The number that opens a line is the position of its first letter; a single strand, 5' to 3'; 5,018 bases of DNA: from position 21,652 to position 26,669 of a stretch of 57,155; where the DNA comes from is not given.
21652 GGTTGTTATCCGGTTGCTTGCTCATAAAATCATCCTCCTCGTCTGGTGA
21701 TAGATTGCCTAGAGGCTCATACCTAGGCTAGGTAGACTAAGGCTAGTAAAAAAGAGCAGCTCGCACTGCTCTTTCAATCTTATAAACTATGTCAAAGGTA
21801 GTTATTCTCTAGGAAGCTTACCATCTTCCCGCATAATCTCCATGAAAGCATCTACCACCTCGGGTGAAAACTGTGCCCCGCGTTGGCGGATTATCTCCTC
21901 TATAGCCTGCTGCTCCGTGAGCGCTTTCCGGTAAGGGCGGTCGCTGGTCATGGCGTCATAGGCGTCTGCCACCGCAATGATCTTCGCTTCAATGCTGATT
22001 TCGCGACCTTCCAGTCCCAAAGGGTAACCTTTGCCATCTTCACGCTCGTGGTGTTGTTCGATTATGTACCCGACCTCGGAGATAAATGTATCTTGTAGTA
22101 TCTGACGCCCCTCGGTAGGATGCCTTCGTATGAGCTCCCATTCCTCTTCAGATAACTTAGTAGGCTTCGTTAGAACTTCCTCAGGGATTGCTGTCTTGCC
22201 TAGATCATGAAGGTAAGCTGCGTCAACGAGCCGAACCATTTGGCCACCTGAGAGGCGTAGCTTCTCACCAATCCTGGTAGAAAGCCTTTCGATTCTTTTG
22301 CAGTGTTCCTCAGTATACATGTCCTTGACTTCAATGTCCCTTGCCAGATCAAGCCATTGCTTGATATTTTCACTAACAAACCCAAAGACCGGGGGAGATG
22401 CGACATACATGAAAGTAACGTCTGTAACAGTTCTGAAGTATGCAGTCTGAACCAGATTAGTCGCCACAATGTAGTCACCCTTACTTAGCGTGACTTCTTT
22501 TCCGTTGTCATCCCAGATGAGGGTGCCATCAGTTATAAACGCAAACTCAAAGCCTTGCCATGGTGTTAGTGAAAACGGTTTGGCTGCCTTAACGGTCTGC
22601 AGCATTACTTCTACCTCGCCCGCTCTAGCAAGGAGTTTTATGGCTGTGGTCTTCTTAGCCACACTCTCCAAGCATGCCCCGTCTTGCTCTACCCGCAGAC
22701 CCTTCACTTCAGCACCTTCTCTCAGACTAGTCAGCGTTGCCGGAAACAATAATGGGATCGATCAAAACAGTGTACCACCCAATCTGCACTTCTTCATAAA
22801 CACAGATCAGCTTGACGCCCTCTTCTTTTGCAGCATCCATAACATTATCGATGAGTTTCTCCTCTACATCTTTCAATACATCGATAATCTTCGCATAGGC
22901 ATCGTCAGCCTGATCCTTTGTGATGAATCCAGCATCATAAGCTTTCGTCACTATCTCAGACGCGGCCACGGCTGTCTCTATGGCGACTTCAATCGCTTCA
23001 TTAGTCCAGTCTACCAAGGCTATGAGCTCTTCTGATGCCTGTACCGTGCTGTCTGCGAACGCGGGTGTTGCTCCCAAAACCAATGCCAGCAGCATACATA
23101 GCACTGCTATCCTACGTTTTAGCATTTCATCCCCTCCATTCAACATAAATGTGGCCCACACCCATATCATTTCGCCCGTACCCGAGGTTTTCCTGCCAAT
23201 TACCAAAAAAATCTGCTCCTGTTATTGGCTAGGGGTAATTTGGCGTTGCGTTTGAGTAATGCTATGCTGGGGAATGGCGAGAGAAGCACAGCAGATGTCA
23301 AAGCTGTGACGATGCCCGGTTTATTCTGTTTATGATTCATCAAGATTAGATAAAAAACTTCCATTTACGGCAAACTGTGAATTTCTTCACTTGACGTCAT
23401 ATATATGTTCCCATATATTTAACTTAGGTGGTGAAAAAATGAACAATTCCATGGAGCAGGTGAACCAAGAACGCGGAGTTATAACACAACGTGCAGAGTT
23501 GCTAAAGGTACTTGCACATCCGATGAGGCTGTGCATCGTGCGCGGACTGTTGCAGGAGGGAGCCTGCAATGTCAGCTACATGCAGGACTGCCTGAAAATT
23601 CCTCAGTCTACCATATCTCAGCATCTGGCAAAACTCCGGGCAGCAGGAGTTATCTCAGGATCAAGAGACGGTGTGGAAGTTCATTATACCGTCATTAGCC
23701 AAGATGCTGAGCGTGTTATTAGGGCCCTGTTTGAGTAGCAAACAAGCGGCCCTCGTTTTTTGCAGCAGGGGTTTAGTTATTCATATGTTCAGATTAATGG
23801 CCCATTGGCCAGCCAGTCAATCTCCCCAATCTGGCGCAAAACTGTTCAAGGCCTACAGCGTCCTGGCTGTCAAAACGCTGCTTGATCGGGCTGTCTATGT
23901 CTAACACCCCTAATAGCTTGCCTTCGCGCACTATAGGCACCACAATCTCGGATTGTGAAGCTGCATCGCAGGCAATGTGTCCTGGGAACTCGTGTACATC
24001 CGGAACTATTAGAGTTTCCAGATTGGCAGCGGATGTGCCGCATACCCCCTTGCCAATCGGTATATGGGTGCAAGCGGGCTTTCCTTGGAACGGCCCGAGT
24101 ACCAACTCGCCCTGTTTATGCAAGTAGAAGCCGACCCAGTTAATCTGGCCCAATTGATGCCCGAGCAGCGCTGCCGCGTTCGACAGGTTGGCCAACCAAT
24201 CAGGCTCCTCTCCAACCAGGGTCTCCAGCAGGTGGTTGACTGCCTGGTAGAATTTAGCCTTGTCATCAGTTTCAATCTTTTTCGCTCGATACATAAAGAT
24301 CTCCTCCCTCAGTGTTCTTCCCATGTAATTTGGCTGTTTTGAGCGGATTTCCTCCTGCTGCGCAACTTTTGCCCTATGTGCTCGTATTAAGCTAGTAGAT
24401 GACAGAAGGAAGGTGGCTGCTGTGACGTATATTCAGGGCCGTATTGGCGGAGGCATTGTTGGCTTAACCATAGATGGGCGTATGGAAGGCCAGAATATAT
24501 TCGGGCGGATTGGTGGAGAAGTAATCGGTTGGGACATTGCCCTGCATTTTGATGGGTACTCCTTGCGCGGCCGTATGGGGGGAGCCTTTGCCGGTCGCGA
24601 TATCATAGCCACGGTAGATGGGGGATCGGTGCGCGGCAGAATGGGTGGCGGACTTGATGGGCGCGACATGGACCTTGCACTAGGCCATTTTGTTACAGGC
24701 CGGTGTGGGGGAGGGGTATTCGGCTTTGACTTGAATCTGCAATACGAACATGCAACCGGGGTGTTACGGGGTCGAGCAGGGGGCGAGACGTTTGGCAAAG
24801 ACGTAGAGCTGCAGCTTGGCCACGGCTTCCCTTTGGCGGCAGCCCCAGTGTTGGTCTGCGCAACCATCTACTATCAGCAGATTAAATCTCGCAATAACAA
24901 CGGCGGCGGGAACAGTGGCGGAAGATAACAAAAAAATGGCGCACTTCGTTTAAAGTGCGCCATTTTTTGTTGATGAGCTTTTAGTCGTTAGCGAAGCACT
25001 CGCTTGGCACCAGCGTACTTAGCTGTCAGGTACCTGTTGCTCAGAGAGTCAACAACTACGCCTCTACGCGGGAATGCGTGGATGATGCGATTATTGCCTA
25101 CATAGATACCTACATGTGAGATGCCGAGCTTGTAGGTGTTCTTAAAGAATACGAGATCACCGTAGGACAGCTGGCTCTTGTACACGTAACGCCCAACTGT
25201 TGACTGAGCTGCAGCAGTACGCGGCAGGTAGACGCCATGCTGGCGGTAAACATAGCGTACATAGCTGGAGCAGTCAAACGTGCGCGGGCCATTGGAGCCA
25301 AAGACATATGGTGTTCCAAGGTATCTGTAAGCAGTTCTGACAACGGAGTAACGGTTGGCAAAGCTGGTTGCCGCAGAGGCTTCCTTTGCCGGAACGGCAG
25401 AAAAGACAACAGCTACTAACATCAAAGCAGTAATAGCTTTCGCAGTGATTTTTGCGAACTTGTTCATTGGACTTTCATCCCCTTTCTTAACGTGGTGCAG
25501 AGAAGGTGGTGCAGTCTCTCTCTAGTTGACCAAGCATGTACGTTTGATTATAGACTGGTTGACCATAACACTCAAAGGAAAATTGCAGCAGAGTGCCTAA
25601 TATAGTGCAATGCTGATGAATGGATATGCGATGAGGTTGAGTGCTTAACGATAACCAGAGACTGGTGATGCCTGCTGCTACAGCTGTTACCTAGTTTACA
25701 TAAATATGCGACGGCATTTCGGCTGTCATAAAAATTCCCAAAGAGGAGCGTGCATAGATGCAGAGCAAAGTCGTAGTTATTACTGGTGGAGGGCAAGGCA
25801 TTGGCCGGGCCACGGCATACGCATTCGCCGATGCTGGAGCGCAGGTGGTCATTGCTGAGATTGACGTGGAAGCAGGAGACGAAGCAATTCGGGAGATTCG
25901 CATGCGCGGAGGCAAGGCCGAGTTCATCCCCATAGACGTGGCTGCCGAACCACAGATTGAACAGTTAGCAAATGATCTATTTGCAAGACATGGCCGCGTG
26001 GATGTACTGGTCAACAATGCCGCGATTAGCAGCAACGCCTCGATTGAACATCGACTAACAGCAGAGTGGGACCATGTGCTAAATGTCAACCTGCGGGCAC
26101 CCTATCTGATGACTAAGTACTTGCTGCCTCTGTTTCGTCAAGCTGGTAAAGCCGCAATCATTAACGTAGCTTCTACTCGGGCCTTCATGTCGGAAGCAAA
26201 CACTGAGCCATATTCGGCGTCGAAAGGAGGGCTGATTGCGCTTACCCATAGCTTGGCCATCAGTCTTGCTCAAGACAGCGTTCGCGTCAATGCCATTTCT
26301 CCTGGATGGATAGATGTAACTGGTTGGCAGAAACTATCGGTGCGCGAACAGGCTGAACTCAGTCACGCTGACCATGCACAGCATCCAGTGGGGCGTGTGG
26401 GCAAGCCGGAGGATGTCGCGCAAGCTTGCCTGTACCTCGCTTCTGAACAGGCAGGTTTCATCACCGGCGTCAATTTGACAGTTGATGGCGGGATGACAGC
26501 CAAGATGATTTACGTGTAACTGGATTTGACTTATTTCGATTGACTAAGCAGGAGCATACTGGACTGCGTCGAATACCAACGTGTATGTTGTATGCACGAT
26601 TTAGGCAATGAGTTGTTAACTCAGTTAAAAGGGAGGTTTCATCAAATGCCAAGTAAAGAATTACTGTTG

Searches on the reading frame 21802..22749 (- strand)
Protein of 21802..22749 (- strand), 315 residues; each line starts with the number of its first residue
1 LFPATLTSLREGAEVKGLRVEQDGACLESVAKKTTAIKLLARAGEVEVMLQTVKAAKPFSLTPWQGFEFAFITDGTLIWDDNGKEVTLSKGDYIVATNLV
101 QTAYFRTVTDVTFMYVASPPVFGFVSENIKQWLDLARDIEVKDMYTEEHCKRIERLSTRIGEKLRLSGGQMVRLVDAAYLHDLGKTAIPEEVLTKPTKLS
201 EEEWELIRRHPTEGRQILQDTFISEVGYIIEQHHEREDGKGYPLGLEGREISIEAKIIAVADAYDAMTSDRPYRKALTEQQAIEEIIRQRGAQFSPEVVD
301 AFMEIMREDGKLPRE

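Call 5: search_protein_families(library=pfam, proteins=[window:21802-22749:-], max_evalue=0.1)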
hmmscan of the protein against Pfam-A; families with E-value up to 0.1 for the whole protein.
window:21802-22749:- (315 aa): 6 families
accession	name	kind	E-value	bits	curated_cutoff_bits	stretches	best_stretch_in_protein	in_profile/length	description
PF13487.12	HD_5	-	1.3e-36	126.4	27.2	1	141-298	9-170/170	HD domain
PF01966.28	HD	-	1.7e-20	73.9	22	1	147-267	2-116/116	HD domain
PF07883.17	Cupin_2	-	0.00041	20.5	27.2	1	62-95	16-47/70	Cupin domain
PF24391.1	HD-CE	-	0.023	14.8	27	1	147-236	9-112/263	HD-CE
PF05899.18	Cupin_3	-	0.037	14.2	23.5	1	65-96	24-56/74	EutQ-like cupin domain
PF24094.1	DEATH_SH3BP4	-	0.094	13.2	27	0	94-152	14-68/107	SH3BP4, DEATH domain-like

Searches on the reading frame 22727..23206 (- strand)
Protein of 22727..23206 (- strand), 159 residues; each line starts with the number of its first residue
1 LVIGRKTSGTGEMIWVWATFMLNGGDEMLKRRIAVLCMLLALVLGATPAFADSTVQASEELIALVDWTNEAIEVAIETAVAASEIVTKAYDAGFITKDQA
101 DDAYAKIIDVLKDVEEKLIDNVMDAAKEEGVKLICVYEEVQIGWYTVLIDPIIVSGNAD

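Call 5: search_protein_families(library=pfam, proteins=[window:22727-23206:-], max_evalue=0.1)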
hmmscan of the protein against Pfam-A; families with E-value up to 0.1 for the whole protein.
window:22727-23206:- (159 aa): 1 family
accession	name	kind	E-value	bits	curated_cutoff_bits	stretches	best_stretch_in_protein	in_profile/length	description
PF10925.13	DUF2680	-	0.02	15.5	25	1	84-107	22-45/57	Protein of unknown function (DUF2680)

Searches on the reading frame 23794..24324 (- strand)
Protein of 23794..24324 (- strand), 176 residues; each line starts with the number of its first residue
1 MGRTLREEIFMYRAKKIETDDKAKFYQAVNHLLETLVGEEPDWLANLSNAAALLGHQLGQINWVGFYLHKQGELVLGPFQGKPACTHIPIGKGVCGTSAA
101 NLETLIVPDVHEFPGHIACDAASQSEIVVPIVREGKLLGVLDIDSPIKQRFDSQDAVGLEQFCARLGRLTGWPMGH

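Call 79: search_protein_families(library=pfam, proteins=[window:23794-24324:-], max_evalue=0.000001)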
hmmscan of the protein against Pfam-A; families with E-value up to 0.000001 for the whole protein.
window:23794-24324:- (176 aa): 2 families
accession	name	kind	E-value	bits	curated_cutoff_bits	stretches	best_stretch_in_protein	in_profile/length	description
PF01590.32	GAF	-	3e-11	44.4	22.4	1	49-167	8-130/133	GAF domain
PF13185.12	GAF_2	-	2.7e-09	37.8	28.6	1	59-165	23-130/136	GAF domain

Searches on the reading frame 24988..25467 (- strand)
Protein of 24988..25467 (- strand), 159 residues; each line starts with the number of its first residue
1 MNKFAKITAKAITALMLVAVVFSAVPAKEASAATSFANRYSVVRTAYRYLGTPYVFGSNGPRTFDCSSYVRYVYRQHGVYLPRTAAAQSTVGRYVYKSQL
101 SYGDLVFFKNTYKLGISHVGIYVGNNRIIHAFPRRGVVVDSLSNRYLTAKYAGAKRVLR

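Call 79: search_protein_families(library=pfam, proteins=[window:24988-25467:-], max_evalue=0.000001)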
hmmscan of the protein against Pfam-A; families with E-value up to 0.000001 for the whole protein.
window:24988-25467:- (159 aa): 1 family
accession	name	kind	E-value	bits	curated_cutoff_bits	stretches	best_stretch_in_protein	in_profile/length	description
PF00877.26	NLPC_P60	-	1.8e-30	105.5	23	1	51-156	1-105/105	NlpC/P60 family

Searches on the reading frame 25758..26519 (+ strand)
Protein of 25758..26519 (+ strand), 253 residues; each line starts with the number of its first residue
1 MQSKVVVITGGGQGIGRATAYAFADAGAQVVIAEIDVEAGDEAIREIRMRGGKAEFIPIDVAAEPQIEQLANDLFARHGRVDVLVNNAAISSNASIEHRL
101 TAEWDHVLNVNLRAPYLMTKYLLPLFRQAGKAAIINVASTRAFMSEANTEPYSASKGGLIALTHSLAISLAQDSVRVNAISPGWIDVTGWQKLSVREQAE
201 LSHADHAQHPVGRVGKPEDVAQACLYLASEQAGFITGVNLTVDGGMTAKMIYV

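Call 79: search_protein_families(library=pfam, proteins=[window:25758-26519:+], max_evalue=0.000001)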
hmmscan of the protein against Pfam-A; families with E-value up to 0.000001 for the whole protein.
window:25758-26519:+ (253 aa): 4 families
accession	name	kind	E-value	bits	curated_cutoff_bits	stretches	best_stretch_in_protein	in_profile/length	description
PF13561.12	adh_short_C2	-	6.5e-65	219.4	27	1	13-247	6-236/236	Enoyl-(Acyl carrier protein) reductase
PF00106.31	adh_short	-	1.2e-52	178.7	26.6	1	4-192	1-188/195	short chain dehydrogenase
PF08659.16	KR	-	1.6e-10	41.6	22.6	1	6-164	3-161/180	KR domain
PF23441.1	SDR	-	2.3e-09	37.4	27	1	60-246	69-255/258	SDR-like rossmann domain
